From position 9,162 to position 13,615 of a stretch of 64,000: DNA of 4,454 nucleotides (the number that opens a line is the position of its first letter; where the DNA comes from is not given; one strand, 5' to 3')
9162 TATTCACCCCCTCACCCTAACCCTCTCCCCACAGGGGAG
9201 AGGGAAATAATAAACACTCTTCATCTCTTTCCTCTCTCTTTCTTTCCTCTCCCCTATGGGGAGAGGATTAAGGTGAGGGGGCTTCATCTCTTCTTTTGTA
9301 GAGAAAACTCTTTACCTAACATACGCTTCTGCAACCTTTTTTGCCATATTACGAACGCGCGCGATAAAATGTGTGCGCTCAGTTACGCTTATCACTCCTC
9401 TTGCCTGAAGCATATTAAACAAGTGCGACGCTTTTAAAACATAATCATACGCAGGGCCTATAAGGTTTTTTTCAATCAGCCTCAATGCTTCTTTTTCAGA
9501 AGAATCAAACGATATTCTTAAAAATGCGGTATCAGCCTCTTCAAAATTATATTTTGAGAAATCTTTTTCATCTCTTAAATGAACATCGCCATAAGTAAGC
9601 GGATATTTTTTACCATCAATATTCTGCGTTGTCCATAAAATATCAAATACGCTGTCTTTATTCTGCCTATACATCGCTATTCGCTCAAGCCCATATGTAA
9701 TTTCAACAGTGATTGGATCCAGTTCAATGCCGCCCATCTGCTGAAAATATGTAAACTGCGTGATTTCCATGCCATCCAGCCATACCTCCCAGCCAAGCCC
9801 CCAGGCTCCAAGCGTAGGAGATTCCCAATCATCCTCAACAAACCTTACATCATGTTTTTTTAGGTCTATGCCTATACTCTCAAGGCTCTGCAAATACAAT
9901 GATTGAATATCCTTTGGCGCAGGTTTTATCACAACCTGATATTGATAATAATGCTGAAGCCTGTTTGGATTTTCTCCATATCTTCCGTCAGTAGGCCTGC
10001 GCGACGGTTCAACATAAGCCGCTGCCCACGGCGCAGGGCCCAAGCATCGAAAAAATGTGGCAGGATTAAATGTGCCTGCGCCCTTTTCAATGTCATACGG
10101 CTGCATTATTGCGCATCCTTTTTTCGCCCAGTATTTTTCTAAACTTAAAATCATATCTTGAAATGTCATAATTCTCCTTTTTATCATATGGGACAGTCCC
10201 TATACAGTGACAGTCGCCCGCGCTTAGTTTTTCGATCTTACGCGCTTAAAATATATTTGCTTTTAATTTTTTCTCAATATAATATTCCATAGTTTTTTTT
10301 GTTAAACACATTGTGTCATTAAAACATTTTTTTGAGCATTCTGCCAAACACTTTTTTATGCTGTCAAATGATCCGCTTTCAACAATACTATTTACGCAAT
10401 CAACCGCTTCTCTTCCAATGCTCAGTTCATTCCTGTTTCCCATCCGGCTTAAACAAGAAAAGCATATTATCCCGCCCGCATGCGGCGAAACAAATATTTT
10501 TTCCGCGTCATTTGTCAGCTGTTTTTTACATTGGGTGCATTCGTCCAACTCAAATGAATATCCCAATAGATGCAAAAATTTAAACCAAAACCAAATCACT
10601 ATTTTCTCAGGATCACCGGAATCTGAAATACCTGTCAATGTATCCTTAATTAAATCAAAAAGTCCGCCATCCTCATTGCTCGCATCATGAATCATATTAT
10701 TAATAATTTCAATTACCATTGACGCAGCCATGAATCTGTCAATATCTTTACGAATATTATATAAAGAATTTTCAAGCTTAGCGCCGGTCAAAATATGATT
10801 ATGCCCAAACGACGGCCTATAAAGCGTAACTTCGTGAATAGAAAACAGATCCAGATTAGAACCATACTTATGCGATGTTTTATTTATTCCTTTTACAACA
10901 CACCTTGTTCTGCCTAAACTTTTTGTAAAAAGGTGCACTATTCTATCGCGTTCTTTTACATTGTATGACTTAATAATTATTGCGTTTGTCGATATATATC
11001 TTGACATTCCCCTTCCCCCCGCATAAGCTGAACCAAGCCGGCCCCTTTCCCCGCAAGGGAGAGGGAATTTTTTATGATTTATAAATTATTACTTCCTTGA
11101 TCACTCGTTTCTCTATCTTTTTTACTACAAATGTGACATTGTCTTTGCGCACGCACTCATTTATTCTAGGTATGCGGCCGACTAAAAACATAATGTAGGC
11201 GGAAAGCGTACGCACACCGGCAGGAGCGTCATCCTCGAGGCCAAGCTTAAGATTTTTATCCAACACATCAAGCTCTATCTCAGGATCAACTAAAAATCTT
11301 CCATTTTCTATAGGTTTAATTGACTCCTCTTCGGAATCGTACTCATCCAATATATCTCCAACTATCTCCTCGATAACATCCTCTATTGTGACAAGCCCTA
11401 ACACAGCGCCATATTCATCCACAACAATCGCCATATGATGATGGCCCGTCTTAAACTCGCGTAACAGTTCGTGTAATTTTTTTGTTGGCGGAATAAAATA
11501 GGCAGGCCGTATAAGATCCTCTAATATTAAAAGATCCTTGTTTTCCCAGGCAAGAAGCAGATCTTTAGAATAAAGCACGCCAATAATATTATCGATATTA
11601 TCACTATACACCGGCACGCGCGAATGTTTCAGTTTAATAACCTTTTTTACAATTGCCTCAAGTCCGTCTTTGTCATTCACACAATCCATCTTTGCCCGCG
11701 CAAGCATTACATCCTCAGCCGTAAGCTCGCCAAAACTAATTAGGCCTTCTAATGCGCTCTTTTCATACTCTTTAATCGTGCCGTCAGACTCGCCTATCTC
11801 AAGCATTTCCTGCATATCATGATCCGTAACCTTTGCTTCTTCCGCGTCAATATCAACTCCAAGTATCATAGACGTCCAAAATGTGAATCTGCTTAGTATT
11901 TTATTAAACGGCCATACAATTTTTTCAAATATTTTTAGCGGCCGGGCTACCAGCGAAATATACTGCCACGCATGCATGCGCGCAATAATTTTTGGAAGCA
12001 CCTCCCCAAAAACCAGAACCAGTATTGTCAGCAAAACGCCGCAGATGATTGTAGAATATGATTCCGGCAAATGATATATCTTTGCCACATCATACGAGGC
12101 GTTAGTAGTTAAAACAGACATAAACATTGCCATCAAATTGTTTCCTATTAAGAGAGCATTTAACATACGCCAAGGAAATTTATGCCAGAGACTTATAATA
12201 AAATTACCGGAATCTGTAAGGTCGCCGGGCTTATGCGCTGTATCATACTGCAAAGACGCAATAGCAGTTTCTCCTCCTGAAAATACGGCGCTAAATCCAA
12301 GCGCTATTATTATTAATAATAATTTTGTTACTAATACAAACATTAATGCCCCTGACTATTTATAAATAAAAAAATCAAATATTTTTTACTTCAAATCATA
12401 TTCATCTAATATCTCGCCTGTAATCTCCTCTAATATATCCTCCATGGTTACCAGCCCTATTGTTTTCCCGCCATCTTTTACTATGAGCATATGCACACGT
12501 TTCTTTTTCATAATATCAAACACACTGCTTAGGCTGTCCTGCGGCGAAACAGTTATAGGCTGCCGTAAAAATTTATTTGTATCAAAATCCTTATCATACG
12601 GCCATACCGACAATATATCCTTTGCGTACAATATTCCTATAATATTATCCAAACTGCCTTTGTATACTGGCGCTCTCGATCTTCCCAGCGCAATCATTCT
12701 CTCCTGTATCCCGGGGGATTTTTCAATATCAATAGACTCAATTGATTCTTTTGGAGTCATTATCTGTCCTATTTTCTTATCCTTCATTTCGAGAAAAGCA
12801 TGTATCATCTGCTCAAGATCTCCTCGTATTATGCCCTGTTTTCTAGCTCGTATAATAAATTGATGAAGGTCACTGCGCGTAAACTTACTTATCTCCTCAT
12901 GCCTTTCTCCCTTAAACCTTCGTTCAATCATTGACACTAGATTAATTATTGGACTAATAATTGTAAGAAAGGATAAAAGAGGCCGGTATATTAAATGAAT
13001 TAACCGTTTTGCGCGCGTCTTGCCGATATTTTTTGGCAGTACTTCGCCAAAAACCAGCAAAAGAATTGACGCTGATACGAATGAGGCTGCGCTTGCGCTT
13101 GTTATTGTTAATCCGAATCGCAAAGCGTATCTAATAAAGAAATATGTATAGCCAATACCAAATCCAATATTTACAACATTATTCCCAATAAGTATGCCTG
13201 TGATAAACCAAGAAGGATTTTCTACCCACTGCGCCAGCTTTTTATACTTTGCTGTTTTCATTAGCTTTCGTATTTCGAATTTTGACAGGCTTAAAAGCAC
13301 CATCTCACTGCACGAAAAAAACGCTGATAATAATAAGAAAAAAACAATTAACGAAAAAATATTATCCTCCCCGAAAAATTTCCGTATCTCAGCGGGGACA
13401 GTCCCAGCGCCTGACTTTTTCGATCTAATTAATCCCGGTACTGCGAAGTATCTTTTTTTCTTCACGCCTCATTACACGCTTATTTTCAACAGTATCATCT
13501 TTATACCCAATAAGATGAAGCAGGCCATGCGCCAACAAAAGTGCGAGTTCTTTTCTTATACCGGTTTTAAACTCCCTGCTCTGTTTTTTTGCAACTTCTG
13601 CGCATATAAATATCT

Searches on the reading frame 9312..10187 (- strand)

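Call 44: search_protein_families(library=pfam, proteins=[window:9312-10187:-], max_evalue=0.001)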
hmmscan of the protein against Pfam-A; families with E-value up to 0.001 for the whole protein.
window:9312-10187:- (291 aa): 1 family
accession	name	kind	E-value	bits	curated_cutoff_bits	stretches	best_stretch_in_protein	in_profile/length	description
PF02091.20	tRNA-synt_2e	-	3.3e-145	483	27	1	9-290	1-274/278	Glycyl-tRNA synthetase alpha subunit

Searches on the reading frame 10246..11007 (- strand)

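Call 44: search_protein_families(library=pfam, proteins=[window:10246-11007:-], max_evalue=0.001)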
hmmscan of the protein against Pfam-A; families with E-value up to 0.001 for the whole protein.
window:10246-11007:- (253 aa): 2 families
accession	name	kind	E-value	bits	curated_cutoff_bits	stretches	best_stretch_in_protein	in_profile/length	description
PF02565.21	RecO_C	-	3.2e-15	56.7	22.1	1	86-196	1-106/157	Recombination protein O C terminal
PF11967.14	RecO_N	-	8.9e-14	51.7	27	1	1-65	1-64/80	Recombination protein O N terminal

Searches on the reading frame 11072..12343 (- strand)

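Call 44: search_protein_families(library=pfam, proteins=[window:11072-12343:-], max_evalue=0.001)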
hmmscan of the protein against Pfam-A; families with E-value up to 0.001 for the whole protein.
window:11072-12343:- (423 aa): 4 families
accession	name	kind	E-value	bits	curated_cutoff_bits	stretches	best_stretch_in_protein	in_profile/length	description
PF01595.25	CNNM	-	3.5e-34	118.5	28.4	1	9-194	1-181/181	Cyclin M transmembrane N-terminal domain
PF00571.33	CBS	-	1.9e-15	57.4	24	2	277-328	4-56/57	CBS domain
PF03471.22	CorC_HlyC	-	8.6e-12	45.3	27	1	345-422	3-79/81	Transporter associated domain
PF02637.23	GatB_Yqey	-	0.00042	20.6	27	0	164-257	32-123/148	GatB domain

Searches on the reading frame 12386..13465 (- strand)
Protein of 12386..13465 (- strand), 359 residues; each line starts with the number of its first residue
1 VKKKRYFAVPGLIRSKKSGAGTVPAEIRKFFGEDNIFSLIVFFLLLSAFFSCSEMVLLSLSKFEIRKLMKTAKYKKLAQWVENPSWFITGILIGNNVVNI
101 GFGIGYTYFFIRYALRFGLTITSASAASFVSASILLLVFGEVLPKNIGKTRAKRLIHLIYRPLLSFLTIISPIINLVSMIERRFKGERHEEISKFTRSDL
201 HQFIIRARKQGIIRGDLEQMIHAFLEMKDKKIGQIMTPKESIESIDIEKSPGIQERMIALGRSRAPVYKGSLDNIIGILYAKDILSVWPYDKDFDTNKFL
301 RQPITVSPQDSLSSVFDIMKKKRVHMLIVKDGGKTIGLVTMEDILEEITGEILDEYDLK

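Call 44: search_protein_families(library=pfam, proteins=[window:12386-13465:-], max_evalue=0.001)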
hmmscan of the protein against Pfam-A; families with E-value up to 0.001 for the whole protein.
window:12386-13465:- (359 aa): 2 families
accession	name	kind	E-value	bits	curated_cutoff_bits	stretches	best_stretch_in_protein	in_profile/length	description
PF01595.25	CNNM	-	4.4e-35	121.4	28.4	1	39-213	2-177/181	Cyclin M transmembrane N-terminal domain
PF00571.33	CBS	-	1.3e-14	54.6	24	1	301-349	7-56/57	CBS domain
